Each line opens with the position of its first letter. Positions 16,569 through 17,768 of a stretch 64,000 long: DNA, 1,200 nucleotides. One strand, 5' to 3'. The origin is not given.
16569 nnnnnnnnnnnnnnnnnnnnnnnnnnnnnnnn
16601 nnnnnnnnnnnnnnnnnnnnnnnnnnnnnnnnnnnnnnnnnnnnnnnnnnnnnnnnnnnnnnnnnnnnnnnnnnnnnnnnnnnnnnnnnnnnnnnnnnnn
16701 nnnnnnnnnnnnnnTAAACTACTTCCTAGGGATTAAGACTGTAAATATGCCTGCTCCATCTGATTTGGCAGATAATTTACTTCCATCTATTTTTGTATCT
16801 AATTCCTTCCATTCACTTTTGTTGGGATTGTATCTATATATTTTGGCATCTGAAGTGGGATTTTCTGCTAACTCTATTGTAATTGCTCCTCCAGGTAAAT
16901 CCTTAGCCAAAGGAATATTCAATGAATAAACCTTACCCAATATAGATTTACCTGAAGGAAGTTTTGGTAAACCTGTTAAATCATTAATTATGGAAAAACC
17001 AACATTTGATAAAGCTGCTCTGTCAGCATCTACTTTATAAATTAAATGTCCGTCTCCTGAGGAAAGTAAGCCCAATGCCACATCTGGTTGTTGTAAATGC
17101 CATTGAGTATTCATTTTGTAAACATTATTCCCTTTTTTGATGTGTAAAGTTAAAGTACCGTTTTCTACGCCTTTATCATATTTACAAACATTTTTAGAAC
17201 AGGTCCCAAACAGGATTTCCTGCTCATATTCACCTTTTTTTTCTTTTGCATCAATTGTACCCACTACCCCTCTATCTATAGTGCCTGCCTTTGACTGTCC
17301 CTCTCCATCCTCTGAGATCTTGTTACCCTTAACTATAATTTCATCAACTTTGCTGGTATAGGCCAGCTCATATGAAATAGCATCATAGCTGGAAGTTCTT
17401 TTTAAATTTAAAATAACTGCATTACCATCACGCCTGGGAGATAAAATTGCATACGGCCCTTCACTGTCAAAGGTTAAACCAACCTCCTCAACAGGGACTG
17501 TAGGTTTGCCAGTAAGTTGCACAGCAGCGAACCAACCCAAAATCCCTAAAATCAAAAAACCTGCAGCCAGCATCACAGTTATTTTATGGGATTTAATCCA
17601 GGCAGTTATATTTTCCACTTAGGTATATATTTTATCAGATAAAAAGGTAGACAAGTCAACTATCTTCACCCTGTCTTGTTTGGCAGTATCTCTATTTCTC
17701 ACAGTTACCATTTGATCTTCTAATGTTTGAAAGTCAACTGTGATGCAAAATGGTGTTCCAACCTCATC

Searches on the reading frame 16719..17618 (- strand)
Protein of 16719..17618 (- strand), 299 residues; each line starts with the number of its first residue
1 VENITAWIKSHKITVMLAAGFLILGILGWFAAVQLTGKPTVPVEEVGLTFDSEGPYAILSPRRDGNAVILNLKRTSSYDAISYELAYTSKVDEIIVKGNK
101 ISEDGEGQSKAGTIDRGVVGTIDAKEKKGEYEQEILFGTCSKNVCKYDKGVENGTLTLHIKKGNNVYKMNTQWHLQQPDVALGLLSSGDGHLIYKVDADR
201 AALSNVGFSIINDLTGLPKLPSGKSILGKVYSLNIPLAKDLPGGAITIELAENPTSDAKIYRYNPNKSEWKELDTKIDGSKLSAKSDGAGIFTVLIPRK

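Call 3: search_protein_families(library=pfam, proteins=[window:16719-17618:-], max_evalue=10)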
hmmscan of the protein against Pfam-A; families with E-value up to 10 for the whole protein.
window:16719-17618:- (299 aa): 0 families

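Call 4: search_protein_families(library=ncbifam, proteins=[window:16719-17618:-], max_evalue=10)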
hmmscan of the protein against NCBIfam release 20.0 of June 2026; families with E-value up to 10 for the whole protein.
window:16719-17618:- (299 aa): 0 families

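Call 78: search_protein_families(library=padloc, proteins=[window:16719-17618:-], max_evalue=0.01)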
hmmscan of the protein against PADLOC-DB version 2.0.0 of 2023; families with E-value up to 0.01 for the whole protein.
window:16719-17618:- (299 aa): 0 families

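Call 79: search_protein_families(library=phrogs, proteins=[window:16719-17618:-], max_evalue=0.01)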
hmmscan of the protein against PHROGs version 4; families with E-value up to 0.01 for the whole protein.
window:16719-17618:- (299 aa): 0 families
